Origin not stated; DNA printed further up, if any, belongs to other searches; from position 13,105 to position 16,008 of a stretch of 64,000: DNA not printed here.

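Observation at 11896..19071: High-GC block encoding a cytoplasmic pyrogallol-transhydroxylase-like molybdoenzyme pair, with gene debris on the left and a PucR regulator plus esterase on the right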

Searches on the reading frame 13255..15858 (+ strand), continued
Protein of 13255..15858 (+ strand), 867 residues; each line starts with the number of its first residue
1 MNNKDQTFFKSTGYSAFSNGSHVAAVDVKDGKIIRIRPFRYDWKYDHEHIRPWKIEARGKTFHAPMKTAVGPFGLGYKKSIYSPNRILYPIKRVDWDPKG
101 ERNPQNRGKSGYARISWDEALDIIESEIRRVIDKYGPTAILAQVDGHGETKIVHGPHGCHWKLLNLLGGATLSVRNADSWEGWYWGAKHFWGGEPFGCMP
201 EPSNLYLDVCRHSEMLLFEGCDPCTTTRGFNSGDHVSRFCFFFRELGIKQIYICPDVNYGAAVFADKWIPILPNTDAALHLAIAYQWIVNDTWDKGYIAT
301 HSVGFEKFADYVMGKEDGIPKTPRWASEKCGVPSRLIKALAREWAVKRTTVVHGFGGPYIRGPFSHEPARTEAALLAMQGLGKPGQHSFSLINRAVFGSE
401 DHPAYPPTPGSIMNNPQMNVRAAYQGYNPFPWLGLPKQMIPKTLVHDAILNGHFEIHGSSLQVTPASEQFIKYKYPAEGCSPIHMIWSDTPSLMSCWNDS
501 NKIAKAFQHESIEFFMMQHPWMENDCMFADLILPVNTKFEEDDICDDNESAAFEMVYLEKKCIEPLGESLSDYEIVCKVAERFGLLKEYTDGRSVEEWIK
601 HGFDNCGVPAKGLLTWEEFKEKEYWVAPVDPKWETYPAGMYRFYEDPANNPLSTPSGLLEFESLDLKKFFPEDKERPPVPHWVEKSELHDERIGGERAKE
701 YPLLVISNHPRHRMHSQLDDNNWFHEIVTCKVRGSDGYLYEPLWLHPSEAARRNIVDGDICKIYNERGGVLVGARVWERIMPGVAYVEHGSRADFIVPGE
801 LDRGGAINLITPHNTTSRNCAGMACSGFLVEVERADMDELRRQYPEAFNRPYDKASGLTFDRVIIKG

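Call 18: search_protein_families(library=pfam, proteins=[L001:24-962:+, L001:1194-2093:+, L001:4977-5774:+, L001:5771-6646:-, L001:6603-7571:+, L001:7469-8455:-, L001:8437-9738:-, L001:9928-12684:-], max_evalue=0.0001)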
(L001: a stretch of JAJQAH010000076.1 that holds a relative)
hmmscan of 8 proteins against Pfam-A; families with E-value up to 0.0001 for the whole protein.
L001:24-962:+ (312 aa): 1 family
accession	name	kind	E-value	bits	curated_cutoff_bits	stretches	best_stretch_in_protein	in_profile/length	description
PF21540.3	Choline_bind_4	-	9e-55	180.8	27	8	80-99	1-20/21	Choline-binding repeat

L001:1194-2093:+ (299 aa): 1 family
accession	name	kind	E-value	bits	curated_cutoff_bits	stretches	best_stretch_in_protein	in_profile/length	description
PF01841.26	Transglut_core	-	2.3e-05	25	23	1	108-168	52-107/108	Transglutaminase-like superfamily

L001:4977-5774:+ (265 aa): 1 family
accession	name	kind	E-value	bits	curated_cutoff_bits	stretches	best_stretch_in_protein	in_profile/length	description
PF01553.26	Acyltransferase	-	2.2e-05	24.7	23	1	74-199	2-127/132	Acyltransferase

L001:5771-6646:- (291 aa): 0 families

L001:6603-7571:+ (322 aa): 2 families
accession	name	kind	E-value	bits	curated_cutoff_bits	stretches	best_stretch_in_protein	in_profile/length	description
PF01501.26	Glyco_transf_8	-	2.6e-43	148.9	24.3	1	9-252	1-251/253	Glycosyl transferase family 8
PF18404.7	Glyco_transf_24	-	2.9e-06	27.4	25.7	1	17-211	11-205/268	Glucosyltransferase 24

L001:7469-8455:- (328 aa): 0 families

L001:8437-9738:- (433 aa): 0 families

L001:9928-12684:- (918 aa): 0 families

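Call 19: search_protein_families(library=pfam, proteins=[L045:1842-2588:-, L045:3138-4433:-, L045:4482-4865:-, L045:5056-7137:-, L045:10552-11388:+, L045:11944-12528:-, L045:12674-13900:+, L045:15082-15612:-, L045:15566-16498:-, L045:17494-18543:-], max_evalue=0.0001)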
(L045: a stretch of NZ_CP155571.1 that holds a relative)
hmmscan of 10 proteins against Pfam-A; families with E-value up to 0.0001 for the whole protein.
L045:1842-2588:- (248 aa): 1 family
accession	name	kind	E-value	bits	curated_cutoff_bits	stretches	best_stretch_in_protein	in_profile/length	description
PF02146.23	SIR2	-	2.6e-49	168.1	24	1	30-203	1-180/180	Sir2 family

L045:3138-4433:- (431 aa): 1 family
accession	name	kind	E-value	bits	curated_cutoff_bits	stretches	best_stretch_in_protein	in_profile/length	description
PF00860.26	Xan_ur_permease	-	2.6e-37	128.9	27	1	16-390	3-388/389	Permease family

L045:4482-4865:- (127 aa): 0 families

L045:5056-7137:- (693 aa): 9 families
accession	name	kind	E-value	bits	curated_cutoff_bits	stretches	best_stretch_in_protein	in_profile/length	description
PF00158.32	Sigma54_activat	-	2.8e-65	219.5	20.2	1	383-549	1-167/168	Sigma-54 interaction domain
PF25601.1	AAA_lid_14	-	1.6e-22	79.5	27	1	555-635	1-81/87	AAA+ ATPase lid domain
PF14532.12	Sigma54_activ_2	-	2.2e-17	64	25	1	385-554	2-138/138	Sigma-54 interaction domain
PF02954.25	HTH_8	-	8.5e-11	41.9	22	1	648-687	3-42/42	Bacterial regulatory protein, Fis family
PF00989.32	PAS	-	3.5e-10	40.3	22.6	1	257-358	3-110/113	PAS fold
PF13426.13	PAS_9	-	2.2e-08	34.7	27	1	266-352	2-93/103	PAS domain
PF01078.27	Mg_chelatase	-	5.8e-08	32.8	20.3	1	458-525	89-158/207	Magnesium chelatase, subunit ChlI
PF07728.20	AAA_5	-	2.3e-07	31.4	22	1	408-527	3-125/139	AAA domain (dynein-related subfamily)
PF08448.16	PAS_4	-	1.6e-06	28.8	23.1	1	262-356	2-100/110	PAS fold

L045:10552-11388:+ (278 aa): 3 families
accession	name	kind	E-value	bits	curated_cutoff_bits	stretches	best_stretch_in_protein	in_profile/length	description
PF13247.11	Fer4_11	-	9.2e-29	100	26.2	1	64-160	1-99/100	4Fe-4S dicluster domain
PF13620.12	CarboxypepD_reg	-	6.7e-12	46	32.3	1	194-265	2-72/82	Carboxypeptidase regulatory-like domain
PF12838.12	Fer4_7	-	2.2e-06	28.5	27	0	112-155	9-52/52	4Fe-4S dicluster domain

L045:11944-12528:- (194 aa): 2 families
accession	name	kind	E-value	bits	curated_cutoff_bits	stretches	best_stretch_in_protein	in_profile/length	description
PF16859.10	TetR_C_11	-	1.4e-31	109.6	32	1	74-183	1-111/113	Tetracyclin repressor-like, C-terminal domain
PF00440.29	TetR_N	-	8.5e-13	48.3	24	1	17-59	1-43/47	Bacterial regulatory proteins, tetR family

L045:12674-13900:+ (408 aa): 1 family
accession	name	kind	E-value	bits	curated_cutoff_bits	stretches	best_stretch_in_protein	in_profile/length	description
PF07690.21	MFS_1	-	4.5e-51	174.2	33.4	2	34-342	4-321/347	Major Facilitator Superfamily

L045:15082-15612:- (176 aa): 3 families
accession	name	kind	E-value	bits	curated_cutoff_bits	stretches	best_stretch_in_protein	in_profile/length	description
PF00583.31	Acetyltransf_1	-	3.1e-14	53.7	20.7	1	33-147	5-116/116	Acetyltransferase (GNAT) family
PF13508.13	Acetyltransf_7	-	9e-10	39.2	27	1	64-148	5-83/84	Acetyltransferase (GNAT) domain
PF13673.13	Acetyltransf_10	-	4.2e-07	30.4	23.6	1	62-151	31-111/128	Acetyltransferase (GNAT) domain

L045:15566-16498:- (310 aa): 3 families
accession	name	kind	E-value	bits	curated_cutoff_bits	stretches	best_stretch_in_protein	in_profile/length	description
PF07859.19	Abhydrolase_3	-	8.5e-64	215.6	25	1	70-275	2-209/210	alpha/beta hydrolase fold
PF20434.5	BD-FAE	-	2e-21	77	26.8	1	55-189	3-126/215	BD-FAE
PF00135.34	COesterase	-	9.9e-13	48.3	27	1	55-107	90-142/515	Carboxylesterase family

L045:17494-18543:- (349 aa): 5 families
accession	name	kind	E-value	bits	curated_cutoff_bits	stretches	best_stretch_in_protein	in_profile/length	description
PF13365.12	Trypsin_2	-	1.9e-35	123.1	27.6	1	82-219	1-144/144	Trypsin-like peptidase domain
PF00089.32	Trypsin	-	1.1e-19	71.6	20.6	1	80-241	25-218/220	Trypsin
PF13180.12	PDZ_2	-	5.7e-15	55.8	27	1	257-345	3-79/80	PDZ domain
PF17820.7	PDZ_6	-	8.9e-11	41.8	27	1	282-333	2-52/54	PDZ domain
PF00595.29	PDZ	-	6.4e-06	26.9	23.2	1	277-330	24-77/81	PDZ domain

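Call 48: search_protein_representatives(protein=window:13255-15858:+)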
Query: 867 residues. Proteins with E-value up to 0.001 (for the whole library): 5871; up to 1e-10: 2691; up to 1e-30: 659. The best 150 are listed.
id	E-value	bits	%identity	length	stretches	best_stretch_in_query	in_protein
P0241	2.6e-279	945.5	52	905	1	7-860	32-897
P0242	2.7e-268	909.0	55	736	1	5-713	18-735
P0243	9.1e-257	870.8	48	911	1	6-864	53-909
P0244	9.4e-255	864.2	49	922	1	7-860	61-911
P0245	2.5e-235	799.9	48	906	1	13-857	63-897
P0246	4.5e-225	765.9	45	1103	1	26-850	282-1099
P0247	3.7e-223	759.6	46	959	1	6-862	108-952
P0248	6.5e-219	745.6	46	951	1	23-855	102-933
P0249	1.4e-218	744.4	45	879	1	22-865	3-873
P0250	1.6e-215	734.3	46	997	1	9-863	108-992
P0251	1.1e-210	718.3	45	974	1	6-857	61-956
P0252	1.9e-198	677.8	61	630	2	8-399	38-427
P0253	7.9e-197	672.5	44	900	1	23-834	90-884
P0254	1.1e-196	671.9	44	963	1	22-861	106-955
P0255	1.6e-183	628.5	42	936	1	18-834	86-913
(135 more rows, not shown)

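Call 55: search_protein_families(library=pfam, proteins=[L068:11181-12239:+, L026:4680-5576:-, L056:15664-16893:+, L015:10663-11655:+, L056:2870-4177:+, L032:11858-12691:+, L047:3722-4483:-, L060:4049-4537:+, L022:15148-16419:-, L065:13858-15450:+], max_evalue=0.0001)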
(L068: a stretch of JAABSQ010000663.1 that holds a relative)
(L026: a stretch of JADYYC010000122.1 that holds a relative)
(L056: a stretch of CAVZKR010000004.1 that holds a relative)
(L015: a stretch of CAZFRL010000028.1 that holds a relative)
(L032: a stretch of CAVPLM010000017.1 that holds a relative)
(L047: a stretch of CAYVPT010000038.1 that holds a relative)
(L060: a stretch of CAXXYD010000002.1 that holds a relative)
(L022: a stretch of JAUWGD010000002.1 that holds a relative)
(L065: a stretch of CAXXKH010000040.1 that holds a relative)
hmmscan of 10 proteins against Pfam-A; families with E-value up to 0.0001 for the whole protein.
L068:11181-12239:+ (352 aa): 1 family
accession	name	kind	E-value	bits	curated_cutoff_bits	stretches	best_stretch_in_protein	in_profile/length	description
PF03480.18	DctP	-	7.3e-44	150.6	23.4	1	47-332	8-283/286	Bacterial extracellular solute-binding protein, family 7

L026:4680-5576:- (298 aa): 0 families

L056:15664-16893:+ (409 aa): 5 families
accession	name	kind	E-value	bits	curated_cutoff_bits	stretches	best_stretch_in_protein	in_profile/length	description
PF07690.21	MFS_1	-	2.7e-52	178.3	33.4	2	21-283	3-259/347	Major Facilitator Superfamily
PF12832.13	MFS_1_like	-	4.3e-07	29.7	25.2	1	230-400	2-177/373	MFS_1 like family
PF06779.20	MFS_4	-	4.4e-07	30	26.3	1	58-398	35-362/364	Uncharacterised MFS-type transporter YbfB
PF00083.30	Sugar_tr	-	1.5e-06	27.8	22.3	1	261-403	45-192/452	Sugar (and other) transporter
PF11700.14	ATG22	-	3.9e-05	23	24.1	1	166-402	229-472/482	Vacuole effluxer Atg22 like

L015:10663-11655:+ (330 aa): 9 families
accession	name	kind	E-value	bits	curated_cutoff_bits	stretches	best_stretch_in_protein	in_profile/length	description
PF00890.30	FAD_binding_2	-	6e-35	121.7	20.4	1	15-286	1-291/414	FAD binding domain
PF01266.30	DAO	-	2e-17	64.2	27.9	1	15-208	1-208/353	FAD dependent oxidoreductase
PF12831.13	FAD_oxidored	-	7.5e-10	39.1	27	1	15-201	1-145/416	FAD dependent oxidoreductase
PF03486.20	HI0933_like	-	7.3e-09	35.9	50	0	141-204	107-166/244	HI0933-like protein Rossmann domain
PF07992.20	Pyr_redox_2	-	2.8e-07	30.7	26.1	1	15-203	2-110/291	Pyridine nucleotide-disulphide oxidoreductase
PF13450.12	NAD_binding_8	-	2.6e-06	28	21.9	1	18-53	1-35/68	NAD(P)-binding Rossmann-like domain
PF01946.23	Thi4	-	3.2e-05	23.7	26.2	1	10-53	14-57/235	Thi4 family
PF01134.28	GIDA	-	4.8e-05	23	22.1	0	15-42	1-28/391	Glucose inhibited division protein A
PF13738.12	Pyr_redox_3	-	9.2e-05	22.3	30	0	17-46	1-30/305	Pyridine nucleotide-disulphide oxidoreductase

L056:2870-4177:+ (435 aa): 1 family
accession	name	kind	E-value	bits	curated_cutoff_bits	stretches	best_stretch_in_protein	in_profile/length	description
PF06808.19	DctM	-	2e-92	310.6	23.8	1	11-422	1-412/413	Tripartite ATP-independent periplasmic transporter, DctM component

L032:11858-12691:+ (277 aa): 2 families
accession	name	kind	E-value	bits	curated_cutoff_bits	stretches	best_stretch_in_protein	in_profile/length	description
PF01614.24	IclR_C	-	4.6e-32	111.4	24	1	97-264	3-171/174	Bacterial transcriptional regulator IclR C-terminal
PF09339.16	HTH_IclR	-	2.1e-14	53.4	22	1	28-79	1-52/52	IclR helix-turn-helix domain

L047:3722-4483:- (253 aa): 5 families
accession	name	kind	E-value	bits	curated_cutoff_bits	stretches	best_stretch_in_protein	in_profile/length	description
PF13561.12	adh_short_C2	-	1.7e-61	208.2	27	1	14-250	1-235/236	Enoyl-(Acyl carrier protein) reductase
PF00106.31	adh_short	-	1.3e-57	194.9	26.6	1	8-195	1-185/195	short chain dehydrogenase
PF08659.16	KR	-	7.6e-12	45.9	22.6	1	11-183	4-174/180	KR domain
PF03435.24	Sacchrp_dh_NADP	-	2.1e-06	28.5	25.1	1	13-98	4-80/129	Saccharopine dehydrogenase NADP binding domain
PF01370.27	Epimerase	-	6.7e-05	22.9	20.9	0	11-138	2-115/240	NAD dependent epimerase/dehydratase family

L060:4049-4537:+ (162 aa): 1 family
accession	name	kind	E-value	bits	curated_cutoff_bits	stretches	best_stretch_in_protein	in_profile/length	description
PF04290.18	DctQ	-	4.1e-22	78.9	28.3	1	27-155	1-129/132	Tripartite ATP-independent periplasmic transporters, DctQ component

L022:15148-16419:- (423 aa): 2 families
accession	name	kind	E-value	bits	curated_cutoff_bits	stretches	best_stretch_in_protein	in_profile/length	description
PF02754.22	CCG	-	8.4e-32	109.6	20.6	2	282-400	2-85/85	Cysteine-rich domain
PF13183.11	Fer4_8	-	1.7e-05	25.7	27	1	10-84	2-61/68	4Fe-4S dicluster domain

L065:13858-15450:+ (530 aa): 8 families
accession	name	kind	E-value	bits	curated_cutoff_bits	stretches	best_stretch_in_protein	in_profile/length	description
PF00158.32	Sigma54_activat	-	3e-70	235.7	20.2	1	226-392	1-167/168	Sigma-54 interaction domain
PF25601.1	AAA_lid_14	-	1.3e-22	79.8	27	1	398-479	1-81/87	AAA+ ATPase lid domain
PF14532.12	Sigma54_activ_2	-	1.5e-20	74.3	25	1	227-397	1-138/138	Sigma-54 interaction domain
PF07728.20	AAA_5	-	2.5e-08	34.4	22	1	249-370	1-125/139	AAA domain (dynein-related subfamily)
PF02954.25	HTH_8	-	4.3e-08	33.2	22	1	482-525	2-42/42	Bacterial regulatory protein, Fis family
PF13426.13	PAS_9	-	3.1e-07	31.1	27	1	78-180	4-103/103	PAS domain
PF08448.16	PAS_4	-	4.8e-07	30.4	23.1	1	73-181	3-108/110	PAS fold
PF00989.32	PAS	-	3.6e-06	27.4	22.6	1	69-178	5-113/113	PAS fold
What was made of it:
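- TRAP and MFS transporters, IclR/TetR/sigma-54 regulators and SDRs (calls 19, 55).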

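Call 56: list_cluster_members(proteins=[P0121, window:13255-15858:+, window:15869-16699:+, window:12417-12950:+, window:18178-19071:+])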
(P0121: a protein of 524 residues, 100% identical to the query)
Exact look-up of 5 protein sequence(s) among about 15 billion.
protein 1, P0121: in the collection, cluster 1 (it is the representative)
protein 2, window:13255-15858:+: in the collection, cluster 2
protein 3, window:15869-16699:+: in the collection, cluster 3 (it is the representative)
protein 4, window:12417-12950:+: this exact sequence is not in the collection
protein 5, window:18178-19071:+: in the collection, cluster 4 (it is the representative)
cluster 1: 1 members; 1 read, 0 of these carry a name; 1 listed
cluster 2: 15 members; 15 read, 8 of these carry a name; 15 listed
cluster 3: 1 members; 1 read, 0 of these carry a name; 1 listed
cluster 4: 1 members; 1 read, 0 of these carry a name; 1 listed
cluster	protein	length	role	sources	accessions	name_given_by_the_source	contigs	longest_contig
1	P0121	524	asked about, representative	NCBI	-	-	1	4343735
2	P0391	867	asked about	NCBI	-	-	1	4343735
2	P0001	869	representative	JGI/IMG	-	anaerobic selenocysteine-containing dehydrogenase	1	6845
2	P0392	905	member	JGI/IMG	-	trimethylamine-N-oxide reductase (cytochrome c)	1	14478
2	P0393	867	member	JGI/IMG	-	trimethylamine-N-oxide reductase (cytochrome c)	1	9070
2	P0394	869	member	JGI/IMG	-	molybdopterin guanine dinucleotide-containing S/N-oxide reductase-like protein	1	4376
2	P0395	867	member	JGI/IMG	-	trimethylamine-N-oxide reductase (cytochrome c)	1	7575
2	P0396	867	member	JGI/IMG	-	molybdopterin guanine dinucleotide-containing S/N-oxide reductase-like protein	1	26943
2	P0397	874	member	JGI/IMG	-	trimethylamine-N-oxide reductase (cytochrome c)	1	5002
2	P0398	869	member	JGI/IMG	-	anaerobic selenocysteine-containing dehydrogenase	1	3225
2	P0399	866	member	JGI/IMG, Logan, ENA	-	-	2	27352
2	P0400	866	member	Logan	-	-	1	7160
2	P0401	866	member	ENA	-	-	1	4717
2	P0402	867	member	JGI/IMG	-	-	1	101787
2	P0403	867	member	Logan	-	-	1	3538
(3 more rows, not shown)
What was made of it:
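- Checked: The same 867-aa product is in NCBI (call 56).
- Tried and rejected: The cluster look-up did show the proteins on an unnamed NCBI contig of 4,343,735 bp (call 56).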

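Call 61: find_encoding_contigs(protein=P0002, flank=10000, max_places=3)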
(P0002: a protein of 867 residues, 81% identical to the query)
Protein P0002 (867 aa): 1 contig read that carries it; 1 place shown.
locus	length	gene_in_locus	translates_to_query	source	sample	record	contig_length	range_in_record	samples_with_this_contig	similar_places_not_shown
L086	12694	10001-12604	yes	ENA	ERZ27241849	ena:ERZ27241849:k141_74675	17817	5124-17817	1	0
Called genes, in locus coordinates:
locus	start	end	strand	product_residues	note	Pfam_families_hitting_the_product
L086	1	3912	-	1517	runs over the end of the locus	PF00310:GATase_2, PF04898:Glu_syn_central, PF01645:Glu_synthase, PF01493:GXGXG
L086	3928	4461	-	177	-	PF03861:ANTAR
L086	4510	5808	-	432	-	PF03951:Gln-synt_N, PF00120:Gln-synt_C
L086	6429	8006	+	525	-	PF13522:GATase_6, PF13537:GATase_7, PF12481:DUF3700, PF00733:Asn_synthase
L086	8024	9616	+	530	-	PF06418:CTP_synth_N, PF00117:GATase, PF07722:Peptidase_C26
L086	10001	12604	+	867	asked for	PF21423:AhtL-like_1st, PF00384:Molybdopterin, PF01568:Molydop_binding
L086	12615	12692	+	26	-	?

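Call 70: find_related_loci(query=window:13255-15858:+, collection=metagenome_contigs, flank=8000)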
Query window:13255-15858:+ (867 aa) in metagenome_contigs; peptide patterns used: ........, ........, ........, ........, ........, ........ (x = any residue, [..] = any of these).
600 stretches matched a pattern (row limit reached: there are more); 592 encode a relative of the query (tblastn E <= 1e-3); the best 80 are kept; 80 distinct loci.
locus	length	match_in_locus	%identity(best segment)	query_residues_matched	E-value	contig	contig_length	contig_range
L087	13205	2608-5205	88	1-866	0e+0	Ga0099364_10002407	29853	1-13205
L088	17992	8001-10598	65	1-867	0e+0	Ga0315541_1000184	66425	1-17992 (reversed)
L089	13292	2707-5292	64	5-867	0e+0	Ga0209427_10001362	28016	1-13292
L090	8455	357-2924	64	7-864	0e+0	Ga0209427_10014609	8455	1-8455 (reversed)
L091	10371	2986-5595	60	1-867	0e+0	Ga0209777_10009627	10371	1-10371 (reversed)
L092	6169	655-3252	61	5-865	0e+0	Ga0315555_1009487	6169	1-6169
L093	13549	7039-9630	60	6-866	0e+0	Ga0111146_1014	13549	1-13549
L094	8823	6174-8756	61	1-866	0e+0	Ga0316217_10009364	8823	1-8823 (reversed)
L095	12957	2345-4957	60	2-864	0e+0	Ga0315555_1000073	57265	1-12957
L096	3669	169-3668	59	1-864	0e+0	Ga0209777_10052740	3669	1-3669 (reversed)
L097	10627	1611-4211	58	5-864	0e+0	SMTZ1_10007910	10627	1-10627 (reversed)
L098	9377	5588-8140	59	10-867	0e+0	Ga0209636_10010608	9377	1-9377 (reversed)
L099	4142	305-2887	58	1-864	0e+0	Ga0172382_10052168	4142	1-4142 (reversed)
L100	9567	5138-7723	57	1-864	0e+0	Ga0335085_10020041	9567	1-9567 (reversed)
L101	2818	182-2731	58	5-867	0e+0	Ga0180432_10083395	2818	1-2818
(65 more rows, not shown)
